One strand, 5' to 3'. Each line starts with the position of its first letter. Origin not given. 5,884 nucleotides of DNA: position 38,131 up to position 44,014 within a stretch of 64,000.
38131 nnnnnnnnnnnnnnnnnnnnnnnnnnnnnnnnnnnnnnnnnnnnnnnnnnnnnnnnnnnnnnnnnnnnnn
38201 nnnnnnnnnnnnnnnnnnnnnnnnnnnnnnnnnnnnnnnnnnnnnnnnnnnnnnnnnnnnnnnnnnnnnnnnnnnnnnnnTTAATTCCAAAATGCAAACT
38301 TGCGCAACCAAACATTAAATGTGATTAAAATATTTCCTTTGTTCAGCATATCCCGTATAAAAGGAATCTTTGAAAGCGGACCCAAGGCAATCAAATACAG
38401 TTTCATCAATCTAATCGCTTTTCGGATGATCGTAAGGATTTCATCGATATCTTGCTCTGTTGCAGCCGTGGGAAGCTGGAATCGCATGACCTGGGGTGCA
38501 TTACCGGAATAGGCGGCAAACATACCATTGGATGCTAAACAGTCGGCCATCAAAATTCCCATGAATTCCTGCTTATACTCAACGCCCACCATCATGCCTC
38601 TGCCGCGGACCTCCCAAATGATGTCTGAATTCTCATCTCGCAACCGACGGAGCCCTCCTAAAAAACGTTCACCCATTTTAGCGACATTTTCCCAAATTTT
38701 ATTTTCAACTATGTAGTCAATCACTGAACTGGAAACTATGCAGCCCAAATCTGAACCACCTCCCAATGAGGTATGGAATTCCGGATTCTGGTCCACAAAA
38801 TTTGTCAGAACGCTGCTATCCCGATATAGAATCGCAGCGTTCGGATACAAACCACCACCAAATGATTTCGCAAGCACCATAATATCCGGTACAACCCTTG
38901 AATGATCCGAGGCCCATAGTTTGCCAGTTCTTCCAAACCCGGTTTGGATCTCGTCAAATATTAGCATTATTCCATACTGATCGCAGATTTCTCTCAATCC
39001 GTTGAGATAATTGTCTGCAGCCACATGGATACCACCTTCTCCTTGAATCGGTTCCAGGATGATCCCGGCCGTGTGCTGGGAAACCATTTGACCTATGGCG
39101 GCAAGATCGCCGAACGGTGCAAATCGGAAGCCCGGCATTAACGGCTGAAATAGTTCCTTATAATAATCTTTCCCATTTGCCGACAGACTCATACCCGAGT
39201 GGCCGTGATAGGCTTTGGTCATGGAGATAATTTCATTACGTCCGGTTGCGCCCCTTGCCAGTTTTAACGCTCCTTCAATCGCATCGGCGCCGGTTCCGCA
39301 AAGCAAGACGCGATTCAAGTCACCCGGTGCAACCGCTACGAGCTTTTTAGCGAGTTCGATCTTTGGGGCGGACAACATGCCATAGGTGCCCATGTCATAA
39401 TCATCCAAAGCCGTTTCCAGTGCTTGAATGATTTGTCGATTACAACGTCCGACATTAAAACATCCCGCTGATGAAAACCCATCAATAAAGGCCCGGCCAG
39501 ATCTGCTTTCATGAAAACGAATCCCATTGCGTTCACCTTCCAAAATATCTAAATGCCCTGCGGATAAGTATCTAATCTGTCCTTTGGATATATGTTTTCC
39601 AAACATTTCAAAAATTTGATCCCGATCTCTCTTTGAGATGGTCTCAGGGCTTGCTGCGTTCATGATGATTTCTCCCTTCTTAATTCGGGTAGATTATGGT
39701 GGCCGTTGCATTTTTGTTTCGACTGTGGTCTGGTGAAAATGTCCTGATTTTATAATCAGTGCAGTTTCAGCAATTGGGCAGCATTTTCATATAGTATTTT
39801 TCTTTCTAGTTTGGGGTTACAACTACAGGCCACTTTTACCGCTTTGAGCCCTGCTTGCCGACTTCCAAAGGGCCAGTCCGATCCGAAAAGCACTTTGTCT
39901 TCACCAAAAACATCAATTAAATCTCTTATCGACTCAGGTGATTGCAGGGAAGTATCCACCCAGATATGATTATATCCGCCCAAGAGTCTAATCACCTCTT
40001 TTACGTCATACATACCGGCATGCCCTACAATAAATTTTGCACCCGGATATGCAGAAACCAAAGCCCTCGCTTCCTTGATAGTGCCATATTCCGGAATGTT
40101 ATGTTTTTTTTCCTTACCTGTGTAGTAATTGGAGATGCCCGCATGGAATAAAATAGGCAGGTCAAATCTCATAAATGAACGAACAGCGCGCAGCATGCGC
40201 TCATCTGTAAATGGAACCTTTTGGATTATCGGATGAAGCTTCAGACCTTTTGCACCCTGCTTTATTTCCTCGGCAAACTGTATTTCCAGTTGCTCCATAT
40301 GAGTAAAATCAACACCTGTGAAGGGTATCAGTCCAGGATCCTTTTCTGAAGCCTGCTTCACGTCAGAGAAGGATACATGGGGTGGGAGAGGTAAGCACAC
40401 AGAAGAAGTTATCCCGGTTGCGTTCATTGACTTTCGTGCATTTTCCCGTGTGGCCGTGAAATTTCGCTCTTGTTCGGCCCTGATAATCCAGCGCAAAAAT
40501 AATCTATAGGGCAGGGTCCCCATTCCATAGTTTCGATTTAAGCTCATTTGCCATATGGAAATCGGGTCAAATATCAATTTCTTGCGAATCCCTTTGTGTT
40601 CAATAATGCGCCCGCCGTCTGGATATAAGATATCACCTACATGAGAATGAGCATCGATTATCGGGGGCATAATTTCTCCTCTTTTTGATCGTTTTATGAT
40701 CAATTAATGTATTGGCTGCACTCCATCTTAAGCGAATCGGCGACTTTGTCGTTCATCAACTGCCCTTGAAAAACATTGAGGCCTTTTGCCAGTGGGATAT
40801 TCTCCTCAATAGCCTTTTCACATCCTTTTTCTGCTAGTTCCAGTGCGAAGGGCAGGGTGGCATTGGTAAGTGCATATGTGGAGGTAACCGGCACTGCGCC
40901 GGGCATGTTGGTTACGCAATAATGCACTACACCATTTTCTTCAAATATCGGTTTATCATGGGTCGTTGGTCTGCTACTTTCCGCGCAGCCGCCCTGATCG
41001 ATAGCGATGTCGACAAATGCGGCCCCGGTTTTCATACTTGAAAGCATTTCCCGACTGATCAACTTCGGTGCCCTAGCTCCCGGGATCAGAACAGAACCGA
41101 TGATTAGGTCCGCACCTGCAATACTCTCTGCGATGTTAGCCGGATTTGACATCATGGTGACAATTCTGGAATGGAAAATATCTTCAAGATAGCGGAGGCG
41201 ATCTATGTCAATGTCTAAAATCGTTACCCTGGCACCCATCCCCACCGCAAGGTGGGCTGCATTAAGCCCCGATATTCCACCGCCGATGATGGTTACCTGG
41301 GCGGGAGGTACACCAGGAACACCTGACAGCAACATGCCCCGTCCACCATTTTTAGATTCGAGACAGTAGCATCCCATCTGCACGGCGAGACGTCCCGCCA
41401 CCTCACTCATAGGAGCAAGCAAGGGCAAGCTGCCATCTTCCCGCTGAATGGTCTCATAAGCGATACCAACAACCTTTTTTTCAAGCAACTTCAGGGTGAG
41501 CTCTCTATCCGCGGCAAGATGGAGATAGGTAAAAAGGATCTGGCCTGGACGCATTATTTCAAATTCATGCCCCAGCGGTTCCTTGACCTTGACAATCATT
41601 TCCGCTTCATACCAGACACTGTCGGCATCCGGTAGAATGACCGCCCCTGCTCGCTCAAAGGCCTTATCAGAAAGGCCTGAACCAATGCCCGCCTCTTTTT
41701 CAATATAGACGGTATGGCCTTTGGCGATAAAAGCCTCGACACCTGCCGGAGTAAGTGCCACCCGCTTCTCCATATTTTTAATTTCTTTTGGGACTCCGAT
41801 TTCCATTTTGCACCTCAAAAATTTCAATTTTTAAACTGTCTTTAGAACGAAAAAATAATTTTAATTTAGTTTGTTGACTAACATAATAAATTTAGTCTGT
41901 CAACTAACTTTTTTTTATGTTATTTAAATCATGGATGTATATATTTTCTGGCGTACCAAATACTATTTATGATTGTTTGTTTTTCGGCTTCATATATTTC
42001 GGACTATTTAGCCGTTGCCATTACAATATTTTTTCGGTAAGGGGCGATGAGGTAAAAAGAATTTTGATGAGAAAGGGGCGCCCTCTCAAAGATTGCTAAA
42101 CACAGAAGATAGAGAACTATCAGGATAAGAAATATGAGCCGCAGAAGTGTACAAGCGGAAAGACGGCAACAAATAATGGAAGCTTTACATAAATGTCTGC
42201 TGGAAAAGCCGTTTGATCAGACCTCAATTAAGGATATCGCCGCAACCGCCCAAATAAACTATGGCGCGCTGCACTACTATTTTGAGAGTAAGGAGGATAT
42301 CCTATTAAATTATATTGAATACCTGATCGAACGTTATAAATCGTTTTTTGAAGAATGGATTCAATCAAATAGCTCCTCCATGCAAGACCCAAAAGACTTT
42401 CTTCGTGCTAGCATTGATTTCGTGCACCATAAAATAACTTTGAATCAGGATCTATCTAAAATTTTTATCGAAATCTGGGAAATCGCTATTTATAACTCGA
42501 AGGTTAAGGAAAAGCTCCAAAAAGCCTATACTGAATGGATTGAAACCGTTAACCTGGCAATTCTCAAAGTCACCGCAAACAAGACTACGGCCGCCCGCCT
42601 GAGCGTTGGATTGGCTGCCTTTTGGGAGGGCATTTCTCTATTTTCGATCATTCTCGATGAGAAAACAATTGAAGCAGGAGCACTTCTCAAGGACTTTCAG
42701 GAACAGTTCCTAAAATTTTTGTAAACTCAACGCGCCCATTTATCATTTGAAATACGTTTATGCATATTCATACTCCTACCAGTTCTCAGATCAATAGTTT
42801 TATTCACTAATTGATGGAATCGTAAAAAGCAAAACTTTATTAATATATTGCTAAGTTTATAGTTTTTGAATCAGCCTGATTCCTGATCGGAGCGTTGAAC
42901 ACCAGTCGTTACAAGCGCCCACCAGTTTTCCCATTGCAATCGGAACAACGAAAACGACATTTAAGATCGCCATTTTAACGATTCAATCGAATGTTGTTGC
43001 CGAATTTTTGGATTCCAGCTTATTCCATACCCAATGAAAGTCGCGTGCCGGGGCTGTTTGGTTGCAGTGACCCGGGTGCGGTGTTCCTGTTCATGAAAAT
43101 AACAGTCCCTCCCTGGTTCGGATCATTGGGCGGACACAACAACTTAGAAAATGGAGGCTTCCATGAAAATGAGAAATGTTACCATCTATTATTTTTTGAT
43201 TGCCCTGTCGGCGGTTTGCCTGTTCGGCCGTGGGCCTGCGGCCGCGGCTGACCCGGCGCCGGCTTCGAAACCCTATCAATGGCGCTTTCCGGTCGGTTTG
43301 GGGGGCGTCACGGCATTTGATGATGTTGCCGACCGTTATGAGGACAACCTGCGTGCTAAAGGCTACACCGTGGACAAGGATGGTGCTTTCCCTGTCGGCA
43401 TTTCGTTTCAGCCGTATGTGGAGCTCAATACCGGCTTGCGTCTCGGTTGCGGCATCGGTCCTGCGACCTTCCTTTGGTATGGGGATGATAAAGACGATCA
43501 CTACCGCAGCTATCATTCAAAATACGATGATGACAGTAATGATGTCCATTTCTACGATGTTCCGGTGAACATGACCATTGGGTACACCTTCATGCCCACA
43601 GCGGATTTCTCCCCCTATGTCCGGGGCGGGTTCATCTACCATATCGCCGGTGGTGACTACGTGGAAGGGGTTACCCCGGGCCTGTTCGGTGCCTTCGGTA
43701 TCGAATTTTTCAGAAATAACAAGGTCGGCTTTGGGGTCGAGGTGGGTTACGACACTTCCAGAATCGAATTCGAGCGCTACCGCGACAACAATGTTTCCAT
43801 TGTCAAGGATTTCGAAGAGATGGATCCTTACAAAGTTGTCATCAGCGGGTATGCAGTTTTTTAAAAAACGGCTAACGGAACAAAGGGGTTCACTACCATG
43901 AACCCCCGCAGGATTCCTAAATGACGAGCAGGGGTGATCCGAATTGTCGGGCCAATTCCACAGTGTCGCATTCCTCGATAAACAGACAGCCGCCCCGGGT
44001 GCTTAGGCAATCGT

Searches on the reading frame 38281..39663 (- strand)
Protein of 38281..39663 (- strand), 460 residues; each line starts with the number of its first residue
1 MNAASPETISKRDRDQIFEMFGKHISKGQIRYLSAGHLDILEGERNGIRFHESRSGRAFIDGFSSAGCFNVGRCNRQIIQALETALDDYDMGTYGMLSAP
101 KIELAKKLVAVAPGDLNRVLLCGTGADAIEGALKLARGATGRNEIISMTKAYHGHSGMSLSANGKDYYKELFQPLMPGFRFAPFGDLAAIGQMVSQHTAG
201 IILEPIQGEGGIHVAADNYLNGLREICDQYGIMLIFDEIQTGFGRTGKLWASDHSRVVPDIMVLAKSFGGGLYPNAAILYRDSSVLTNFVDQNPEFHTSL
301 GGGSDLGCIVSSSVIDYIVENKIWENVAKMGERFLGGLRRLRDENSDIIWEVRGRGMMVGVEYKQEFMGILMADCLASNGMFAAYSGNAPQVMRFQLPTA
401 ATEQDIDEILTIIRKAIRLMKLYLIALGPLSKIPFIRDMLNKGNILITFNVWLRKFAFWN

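Call 6: search_protein_families(library=pfam, proteins=[window:38281-39663:-])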
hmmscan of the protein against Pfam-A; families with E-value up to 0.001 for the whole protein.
window:38281-39663:- (460 aa): 1 family
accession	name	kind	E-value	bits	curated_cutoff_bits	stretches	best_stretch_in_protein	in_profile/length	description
PF00202.27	Aminotran_3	-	2.6e-83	280.4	30.5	1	53-417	23-403/403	Aminotransferase class-III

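Call 28: search_protein_families(library=ncbifam, proteins=[window:38281-39663:-])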
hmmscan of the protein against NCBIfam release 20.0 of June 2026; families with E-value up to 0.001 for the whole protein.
window:38281-39663:- (460 aa): 69 families (the best 25 are shown)
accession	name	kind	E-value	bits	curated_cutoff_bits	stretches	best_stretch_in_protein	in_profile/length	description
NF008570.0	PRK11522.1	equivalog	3.6e-93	312.7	612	1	15-421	41-458/464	putrescine aminotransferase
NF053554.1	prodigi_MAP_PigE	equivalog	5.9e-85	286.2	850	1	8-373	370-737/837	prodigiosin MAP biosynthesis aminotransferase PigE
TIGR00707.1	argD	subfamily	5.8e-83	278.8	410.05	1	46-417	17-380/381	acetylornithine/succinylornithine family transaminase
NF002325.0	PRK01278.1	subfamily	4.8e-79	265.8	372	1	53-420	27-389/395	acetylornithine transaminase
TIGR03372.1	putres_am_tran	equivalog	4.3e-75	253.3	658.65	1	16-416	30-441/442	putrescine aminotransferase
NF005993.0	PRK08117.1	subfamily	1.6e-74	251.1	574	2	193-419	203-429/433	aspartate aminotransferase family protein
NF002874.0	PRK03244.1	equivalog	4.2e-70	236.5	457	1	55-417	41-392/399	acetylornithine transaminase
NF004426.0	PRK05769.1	equivalog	3.1e-68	230.6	552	2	196-418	220-438/441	acetyl ornithine aminotransferase family protein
NF003468.0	PRK05093.1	subfamily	6.4e-68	229.3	522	1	54-418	38-400/405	acetylornithine/succinyldiaminopimelate transaminase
NF042418.1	LysJ_Th_th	equivalog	6.9e-68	229.3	700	1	46-416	26-384/386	[LysW]-aminoadipate semialdehyde transaminase LysJ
NF005393.0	PRK06938.1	subfamily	2.5e-64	217.4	671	2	196-418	234-463/469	diaminobutyrate--2-oxoglutarate transaminase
NF002797.0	PRK02936.1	equivalog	2.7e-64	217.3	496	1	53-418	25-378/385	acetylornithine transaminase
TIGR03246.1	arg_catab_astC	subfamily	1.6e-63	215.1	609.95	1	54-418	32-394/397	acetylornithine/succinylornithine family transaminase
NF009047.0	PRK12381.1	subfamily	2.1e-63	214.5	630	1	55-418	37-398/406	bifunctional succinylornithine transaminase/acetylornithine transaminase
NF003145.0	PRK04073.1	equivalog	4.1e-63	213.3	656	1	40-416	24-394/396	ornithine--oxo-acid transaminase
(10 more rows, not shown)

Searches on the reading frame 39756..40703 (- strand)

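Call 6: search_protein_families(library=pfam, proteins=[window:39756-40703:-])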
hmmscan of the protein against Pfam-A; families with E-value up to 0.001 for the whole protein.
window:39756-40703:- (315 aa): 2 families
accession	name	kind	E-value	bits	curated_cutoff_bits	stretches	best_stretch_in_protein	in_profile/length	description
PF04909.20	Amidohydro_2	-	7.7e-27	95.2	26.4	1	115-314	70-289/289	Amidohydrolase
PF01979.26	Amidohydro_1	-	0.00079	19.2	25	0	12-239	3-208/345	Amidohydrolase family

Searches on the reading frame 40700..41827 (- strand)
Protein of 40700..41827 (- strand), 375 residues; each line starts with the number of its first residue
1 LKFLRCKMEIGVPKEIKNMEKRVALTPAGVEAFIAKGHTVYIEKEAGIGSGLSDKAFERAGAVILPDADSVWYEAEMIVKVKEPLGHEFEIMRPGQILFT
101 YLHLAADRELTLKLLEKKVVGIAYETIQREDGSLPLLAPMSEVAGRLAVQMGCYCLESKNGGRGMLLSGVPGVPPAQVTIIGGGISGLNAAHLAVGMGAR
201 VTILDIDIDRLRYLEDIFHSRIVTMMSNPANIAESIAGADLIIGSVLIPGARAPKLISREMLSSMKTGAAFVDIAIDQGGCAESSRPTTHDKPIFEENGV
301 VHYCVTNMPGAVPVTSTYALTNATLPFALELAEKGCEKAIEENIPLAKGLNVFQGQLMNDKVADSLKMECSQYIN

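Call 27: search_protein_families(library=pfam, proteins=[window:40700-41827:-])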
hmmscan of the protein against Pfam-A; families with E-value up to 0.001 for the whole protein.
window:40700-41827:- (375 aa): 3 families
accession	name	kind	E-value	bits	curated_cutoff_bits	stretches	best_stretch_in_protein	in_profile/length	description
PF01262.27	AlaDh_PNT_C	-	2.8e-84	282.2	23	1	148-359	1-213/214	Alanine dehydrogenase/PNT, C-terminal domain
PF05222.21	AlaDh_PNT_N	-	7.9e-49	165.8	30.4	1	11-144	1-136/136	Alanine dehydrogenase/PNT, N-terminal domain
PF13450.12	NAD_binding_8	-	0.00029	21.5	21.9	0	180-205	1-26/68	NAD(P)-binding Rossmann-like domain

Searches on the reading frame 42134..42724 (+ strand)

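Call 27: search_protein_families(library=pfam, proteins=[window:42134-42724:+])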
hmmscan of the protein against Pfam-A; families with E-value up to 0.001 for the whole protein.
window:42134-42724:+ (196 aa): 3 families
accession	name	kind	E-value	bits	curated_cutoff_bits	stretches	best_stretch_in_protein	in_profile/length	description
PF00440.29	TetR_N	-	2.3e-11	43.7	24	1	14-58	1-45/47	Bacterial regulatory proteins, tetR family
PF13977.11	TetR_C_6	-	0.00017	22.2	27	1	87-176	2-95/115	BetI-type transcriptional repressor, C-terminal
PF21993.1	TetR_C_13_2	-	0.00086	20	27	0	90-172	5-89/103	Transcriptional regulator LmrA/YxaF-like, C-terminal domain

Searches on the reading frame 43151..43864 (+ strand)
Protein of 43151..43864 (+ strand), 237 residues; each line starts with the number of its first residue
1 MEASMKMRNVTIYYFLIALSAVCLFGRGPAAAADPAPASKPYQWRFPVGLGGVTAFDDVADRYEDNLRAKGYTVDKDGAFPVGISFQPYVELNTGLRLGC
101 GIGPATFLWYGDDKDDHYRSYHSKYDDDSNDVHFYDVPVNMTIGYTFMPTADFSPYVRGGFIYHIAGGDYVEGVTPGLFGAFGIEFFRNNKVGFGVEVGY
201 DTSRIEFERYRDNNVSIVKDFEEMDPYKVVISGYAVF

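Call 27: search_protein_families(library=pfam, proteins=[window:43151-43864:+])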
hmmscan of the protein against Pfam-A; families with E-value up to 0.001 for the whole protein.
window:43151-43864:+ (237 aa): 1 family
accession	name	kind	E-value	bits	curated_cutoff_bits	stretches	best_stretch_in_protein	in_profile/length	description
PF13505.12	OMP_b-brl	-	7.6e-08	33.1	28.7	1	46-216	20-168/175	Outer membrane protein beta-barrel domain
